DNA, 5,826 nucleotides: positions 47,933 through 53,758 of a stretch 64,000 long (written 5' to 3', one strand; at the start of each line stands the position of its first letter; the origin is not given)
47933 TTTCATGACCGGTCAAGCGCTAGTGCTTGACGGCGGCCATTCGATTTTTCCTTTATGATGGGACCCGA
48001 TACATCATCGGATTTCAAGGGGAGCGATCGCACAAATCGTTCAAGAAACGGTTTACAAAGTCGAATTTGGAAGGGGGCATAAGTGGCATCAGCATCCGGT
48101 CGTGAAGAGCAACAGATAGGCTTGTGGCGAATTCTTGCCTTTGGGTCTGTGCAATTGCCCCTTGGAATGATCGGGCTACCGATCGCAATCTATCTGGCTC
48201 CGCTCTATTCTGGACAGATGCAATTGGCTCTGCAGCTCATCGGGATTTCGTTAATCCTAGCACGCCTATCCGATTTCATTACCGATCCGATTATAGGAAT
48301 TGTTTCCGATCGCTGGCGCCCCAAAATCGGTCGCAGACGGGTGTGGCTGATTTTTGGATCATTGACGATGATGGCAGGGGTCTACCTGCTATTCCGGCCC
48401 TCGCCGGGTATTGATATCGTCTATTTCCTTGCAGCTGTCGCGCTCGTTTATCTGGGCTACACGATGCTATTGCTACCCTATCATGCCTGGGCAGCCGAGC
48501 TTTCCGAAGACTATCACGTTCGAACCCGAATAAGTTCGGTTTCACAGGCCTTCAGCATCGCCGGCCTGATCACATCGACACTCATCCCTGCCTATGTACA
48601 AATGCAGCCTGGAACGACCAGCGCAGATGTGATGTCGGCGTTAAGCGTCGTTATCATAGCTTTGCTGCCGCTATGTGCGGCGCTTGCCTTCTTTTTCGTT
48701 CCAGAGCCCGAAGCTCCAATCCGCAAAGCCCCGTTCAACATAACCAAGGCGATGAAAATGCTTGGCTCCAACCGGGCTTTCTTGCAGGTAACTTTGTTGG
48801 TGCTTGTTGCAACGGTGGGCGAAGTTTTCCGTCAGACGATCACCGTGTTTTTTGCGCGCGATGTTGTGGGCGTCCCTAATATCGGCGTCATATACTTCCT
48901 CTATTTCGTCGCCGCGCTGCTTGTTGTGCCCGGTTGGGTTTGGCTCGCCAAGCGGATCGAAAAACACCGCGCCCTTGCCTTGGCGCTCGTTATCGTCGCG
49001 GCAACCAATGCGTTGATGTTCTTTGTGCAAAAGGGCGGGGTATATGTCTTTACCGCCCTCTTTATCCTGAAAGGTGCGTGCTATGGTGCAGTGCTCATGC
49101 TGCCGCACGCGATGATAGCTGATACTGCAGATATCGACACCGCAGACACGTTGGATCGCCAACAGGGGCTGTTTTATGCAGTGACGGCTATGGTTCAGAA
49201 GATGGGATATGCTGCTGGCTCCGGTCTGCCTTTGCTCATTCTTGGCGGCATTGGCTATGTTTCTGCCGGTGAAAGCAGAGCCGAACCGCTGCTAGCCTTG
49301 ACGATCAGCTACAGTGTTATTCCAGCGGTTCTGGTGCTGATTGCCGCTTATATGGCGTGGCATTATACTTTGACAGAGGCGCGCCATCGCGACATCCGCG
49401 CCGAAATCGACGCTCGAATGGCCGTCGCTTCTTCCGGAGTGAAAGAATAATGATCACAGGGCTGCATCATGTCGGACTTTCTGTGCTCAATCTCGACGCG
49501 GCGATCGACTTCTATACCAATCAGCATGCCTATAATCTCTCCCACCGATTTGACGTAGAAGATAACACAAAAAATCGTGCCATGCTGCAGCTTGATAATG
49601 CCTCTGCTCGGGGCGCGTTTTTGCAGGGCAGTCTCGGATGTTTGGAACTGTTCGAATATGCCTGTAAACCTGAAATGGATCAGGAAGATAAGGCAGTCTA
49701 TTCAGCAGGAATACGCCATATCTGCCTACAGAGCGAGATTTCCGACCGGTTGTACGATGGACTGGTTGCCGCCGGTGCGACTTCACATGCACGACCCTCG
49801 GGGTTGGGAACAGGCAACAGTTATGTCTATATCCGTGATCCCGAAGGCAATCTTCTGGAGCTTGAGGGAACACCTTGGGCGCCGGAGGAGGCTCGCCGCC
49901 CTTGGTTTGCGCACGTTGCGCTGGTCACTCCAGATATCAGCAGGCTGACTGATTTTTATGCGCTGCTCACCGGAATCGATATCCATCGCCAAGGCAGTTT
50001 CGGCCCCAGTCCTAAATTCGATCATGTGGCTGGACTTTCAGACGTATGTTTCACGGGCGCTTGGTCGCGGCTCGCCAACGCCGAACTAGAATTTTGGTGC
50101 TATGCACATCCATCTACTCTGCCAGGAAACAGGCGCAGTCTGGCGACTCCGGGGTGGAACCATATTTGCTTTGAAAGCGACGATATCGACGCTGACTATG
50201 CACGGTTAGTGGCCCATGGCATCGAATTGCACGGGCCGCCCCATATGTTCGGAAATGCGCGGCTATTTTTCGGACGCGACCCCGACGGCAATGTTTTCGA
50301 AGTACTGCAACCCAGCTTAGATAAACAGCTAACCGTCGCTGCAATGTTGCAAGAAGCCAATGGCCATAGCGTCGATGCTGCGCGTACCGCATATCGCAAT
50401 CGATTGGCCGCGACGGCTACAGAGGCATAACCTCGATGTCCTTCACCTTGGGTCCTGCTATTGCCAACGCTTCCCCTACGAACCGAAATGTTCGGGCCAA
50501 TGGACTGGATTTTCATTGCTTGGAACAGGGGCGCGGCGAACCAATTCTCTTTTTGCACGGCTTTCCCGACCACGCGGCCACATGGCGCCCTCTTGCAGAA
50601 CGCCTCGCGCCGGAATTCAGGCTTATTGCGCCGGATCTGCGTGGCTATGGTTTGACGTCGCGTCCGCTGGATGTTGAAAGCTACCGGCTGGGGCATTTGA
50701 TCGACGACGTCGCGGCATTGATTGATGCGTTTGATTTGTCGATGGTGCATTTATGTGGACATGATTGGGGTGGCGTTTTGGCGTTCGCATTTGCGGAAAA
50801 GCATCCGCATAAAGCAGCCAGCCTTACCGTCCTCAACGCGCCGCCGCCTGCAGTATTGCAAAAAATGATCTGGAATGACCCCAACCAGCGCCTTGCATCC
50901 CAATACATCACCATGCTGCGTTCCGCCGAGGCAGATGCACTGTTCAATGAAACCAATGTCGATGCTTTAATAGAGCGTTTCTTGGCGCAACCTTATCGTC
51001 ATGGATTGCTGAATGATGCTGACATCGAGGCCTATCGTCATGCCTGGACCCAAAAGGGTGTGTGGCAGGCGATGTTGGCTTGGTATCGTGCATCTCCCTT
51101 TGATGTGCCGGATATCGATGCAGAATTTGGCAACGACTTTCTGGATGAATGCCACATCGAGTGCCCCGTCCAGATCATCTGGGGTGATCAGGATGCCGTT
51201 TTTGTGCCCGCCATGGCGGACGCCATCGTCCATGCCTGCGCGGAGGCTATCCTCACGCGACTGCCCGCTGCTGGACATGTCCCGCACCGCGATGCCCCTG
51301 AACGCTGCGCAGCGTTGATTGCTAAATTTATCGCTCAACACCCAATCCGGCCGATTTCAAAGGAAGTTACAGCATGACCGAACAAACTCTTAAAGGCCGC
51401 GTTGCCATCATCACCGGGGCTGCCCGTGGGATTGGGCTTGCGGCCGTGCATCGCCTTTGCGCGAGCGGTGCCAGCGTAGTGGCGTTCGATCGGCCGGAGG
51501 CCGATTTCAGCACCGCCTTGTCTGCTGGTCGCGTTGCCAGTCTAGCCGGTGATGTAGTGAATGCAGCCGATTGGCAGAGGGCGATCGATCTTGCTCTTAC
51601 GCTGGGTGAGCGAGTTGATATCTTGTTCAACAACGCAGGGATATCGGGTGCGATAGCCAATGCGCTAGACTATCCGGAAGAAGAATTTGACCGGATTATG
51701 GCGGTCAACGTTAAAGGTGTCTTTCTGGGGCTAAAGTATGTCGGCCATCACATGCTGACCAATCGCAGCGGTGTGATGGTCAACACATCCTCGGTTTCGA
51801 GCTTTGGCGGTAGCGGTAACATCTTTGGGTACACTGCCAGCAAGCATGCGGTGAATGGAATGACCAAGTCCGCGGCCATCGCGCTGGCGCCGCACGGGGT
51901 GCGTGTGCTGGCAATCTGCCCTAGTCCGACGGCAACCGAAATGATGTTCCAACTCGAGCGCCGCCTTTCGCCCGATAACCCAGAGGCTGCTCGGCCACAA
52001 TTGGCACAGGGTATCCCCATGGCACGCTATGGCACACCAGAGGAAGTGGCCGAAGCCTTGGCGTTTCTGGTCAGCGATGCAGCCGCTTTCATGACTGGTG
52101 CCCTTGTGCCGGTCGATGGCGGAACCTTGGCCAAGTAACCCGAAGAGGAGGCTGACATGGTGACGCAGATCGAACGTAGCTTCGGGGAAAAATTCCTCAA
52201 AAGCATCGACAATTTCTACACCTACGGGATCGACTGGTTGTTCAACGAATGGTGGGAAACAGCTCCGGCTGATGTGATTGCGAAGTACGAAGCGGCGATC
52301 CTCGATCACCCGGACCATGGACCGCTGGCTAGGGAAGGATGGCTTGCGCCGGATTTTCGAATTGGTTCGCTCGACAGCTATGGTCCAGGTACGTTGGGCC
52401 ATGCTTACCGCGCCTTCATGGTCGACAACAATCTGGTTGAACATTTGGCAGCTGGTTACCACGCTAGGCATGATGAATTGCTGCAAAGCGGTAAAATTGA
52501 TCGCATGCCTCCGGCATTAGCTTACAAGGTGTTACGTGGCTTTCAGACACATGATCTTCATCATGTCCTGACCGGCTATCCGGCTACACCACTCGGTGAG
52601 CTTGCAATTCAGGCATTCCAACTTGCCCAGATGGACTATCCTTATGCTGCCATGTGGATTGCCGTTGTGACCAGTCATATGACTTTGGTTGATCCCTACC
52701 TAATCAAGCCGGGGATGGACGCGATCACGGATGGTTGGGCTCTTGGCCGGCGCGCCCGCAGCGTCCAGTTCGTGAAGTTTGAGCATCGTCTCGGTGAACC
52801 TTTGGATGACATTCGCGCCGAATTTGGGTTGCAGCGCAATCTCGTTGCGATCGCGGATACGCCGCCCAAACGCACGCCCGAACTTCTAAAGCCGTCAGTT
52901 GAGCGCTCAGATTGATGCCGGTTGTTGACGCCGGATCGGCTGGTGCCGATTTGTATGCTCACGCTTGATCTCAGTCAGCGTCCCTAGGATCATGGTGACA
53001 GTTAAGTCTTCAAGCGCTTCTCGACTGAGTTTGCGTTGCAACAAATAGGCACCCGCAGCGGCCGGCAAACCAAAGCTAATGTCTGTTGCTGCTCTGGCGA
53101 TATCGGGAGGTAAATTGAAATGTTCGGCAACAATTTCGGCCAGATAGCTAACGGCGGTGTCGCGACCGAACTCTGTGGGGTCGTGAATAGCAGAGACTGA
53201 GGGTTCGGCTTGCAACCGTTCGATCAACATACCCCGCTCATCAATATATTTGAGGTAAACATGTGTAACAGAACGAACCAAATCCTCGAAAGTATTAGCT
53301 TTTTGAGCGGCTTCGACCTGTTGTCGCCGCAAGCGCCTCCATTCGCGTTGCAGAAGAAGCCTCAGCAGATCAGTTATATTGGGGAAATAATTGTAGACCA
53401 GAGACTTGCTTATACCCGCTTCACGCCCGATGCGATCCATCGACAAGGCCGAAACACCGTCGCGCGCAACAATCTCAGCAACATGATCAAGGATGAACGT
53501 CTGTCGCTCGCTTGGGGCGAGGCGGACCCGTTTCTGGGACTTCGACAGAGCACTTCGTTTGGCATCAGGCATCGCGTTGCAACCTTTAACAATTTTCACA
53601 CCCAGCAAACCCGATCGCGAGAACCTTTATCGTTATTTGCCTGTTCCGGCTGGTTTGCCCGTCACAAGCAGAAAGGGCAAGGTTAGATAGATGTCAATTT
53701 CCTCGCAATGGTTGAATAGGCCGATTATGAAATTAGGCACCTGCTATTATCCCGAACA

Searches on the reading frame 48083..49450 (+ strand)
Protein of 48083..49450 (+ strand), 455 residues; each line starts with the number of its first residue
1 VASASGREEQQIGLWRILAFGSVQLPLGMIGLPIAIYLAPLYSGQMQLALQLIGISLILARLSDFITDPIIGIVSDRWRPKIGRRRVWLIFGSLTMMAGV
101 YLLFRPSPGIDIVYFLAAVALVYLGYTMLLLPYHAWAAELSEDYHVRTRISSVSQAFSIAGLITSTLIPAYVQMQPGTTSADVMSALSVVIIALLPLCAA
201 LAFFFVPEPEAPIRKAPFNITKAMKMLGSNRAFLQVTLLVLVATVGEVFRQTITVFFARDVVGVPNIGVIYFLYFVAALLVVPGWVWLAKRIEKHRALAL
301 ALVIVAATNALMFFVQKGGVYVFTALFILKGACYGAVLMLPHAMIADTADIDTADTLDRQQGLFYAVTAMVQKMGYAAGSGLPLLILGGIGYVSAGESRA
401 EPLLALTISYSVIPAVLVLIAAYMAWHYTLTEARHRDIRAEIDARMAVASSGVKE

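Call 49: search_protein_families(library=pfam, proteins=[window:48083-49450:+], max_evalue=0.01)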
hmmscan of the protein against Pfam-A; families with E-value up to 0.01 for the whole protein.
window:48083-49450:+ (455 aa): 2 families
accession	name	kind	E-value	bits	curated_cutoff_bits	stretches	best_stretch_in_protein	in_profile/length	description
PF13347.12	MFS_2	-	2.4e-74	250.9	27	1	20-432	2-427/427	MFS/sugar transport protein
PF07690.21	MFS_1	-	5.3e-18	65.5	33.4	2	36-245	16-214/347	Major Facilitator Superfamily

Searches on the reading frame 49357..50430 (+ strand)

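Call 101: search_protein_families(library=pfam, proteins=[window:49357-50430:+], max_evalue=0.001)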
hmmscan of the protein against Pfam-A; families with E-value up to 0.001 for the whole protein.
window:49357-50430:+ (357 aa): 4 families
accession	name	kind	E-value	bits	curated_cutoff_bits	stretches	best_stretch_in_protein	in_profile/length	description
PF00903.31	Glyoxalase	-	2e-26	93.2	20.6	2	184-316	2-121/121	Glyoxalase/Bleomycin resistance protein/Dioxygenase superfamily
PF13669.12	Glyoxalase_4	-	2.4e-13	50.8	27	1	186-292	2-94/109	Glyoxalase/Bleomycin resistance protein/Dioxygenase superfamily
PF18029.7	Glyoxalase_6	-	2.9e-11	44.4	23.6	1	187-316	2-105/106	Glyoxalase-like domain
PF13468.12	Glyoxalase_3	-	1.3e-06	29.1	25.1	0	257-296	68-102/176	Glyoxalase-like domain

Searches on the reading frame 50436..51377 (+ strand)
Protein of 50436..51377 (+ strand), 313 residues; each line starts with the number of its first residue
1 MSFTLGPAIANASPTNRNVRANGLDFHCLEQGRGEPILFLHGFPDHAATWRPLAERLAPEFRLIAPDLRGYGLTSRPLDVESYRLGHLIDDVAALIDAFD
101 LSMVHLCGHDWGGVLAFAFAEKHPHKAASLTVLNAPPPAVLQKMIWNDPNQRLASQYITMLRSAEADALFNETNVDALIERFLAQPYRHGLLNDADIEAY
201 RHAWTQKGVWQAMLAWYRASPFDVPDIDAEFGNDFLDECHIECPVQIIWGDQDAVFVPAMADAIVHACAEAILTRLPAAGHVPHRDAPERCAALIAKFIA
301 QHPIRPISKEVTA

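Call 101: search_protein_families(library=pfam, proteins=[window:50436-51377:+], max_evalue=0.001)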
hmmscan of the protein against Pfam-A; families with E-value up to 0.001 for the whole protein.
window:50436-51377:+ (313 aa): 3 families
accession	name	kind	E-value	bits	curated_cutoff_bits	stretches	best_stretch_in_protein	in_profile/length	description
PF00561.26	Abhydrolase_1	-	1.2e-34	120.5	25.8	1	36-285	2-242/245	alpha/beta hydrolase fold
PF12697.13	Abhydrolase_6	-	2.8e-23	84.2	26.3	1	37-293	1-216/217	Alpha/beta hydrolase family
PF12146.15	Hydrolase_4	-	1.1e-13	51.5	27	1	37-145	7-118/239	Serine aminopeptidase, S33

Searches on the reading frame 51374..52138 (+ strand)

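Call 101: search_protein_families(library=pfam, proteins=[window:51374-52138:+], max_evalue=0.001)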
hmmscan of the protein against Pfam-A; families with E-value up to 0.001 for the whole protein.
window:51374-52138:+ (254 aa): 6 families
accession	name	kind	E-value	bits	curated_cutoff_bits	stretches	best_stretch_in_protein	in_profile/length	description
PF13561.12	adh_short_C2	-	7.7e-54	183.2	27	1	15-250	1-234/236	Enoyl-(Acyl carrier protein) reductase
PF00106.31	adh_short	-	2.2e-46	158.2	26.6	1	9-194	1-190/195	short chain dehydrogenase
PF08659.16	KR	-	1.8e-06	28.4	22.6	1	12-165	4-161/180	KR domain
PF01370.27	Epimerase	-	2.3e-05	24.4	20.9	1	12-149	2-124/240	NAD dependent epimerase/dehydratase family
PF00107.32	ADH_zinc_N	-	5.7e-05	23.5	31.8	1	19-99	1-77/129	Zinc-binding dehydrogenase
PF13460.12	NAD_binding_10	-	0.00053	20.3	27.2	0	15-72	1-59/184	NAD(P)H-binding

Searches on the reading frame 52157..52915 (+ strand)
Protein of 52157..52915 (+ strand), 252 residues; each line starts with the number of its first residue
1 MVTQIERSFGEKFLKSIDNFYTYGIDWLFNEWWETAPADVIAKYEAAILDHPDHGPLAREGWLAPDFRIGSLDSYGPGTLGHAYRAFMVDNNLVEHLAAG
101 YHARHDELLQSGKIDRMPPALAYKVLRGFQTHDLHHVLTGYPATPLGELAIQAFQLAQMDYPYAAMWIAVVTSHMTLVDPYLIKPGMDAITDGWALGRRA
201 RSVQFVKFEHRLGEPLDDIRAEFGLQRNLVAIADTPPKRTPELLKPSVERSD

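Call 101: search_protein_families(library=pfam, proteins=[window:52157-52915:+], max_evalue=0.001)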
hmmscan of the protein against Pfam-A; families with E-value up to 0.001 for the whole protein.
window:52157-52915:+ (252 aa): 1 family
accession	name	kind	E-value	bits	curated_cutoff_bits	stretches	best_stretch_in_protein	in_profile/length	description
PF05019.18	Coq4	-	1.8e-14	54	22.9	1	119-227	113-219/221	Coenzyme Q (ubiquinone) biosynthesis protein Coq4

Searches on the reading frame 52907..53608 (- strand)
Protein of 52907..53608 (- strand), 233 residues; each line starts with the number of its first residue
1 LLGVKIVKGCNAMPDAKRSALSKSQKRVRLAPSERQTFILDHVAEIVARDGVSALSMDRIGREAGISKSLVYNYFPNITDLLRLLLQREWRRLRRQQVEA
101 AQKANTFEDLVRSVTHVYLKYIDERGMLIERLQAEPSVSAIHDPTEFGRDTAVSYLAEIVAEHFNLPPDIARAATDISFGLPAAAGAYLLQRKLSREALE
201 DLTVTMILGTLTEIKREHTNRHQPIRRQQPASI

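Call 101: search_protein_families(library=pfam, proteins=[window:52907-53608:-], max_evalue=0.001)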
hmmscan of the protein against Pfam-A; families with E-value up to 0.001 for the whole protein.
window:52907-53608:- (233 aa): 1 family
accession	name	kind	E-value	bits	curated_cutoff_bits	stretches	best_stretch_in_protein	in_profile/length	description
PF00440.29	TetR_N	-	7.8e-10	38.8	24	1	39-83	1-45/47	Bacterial regulatory proteins, tetR family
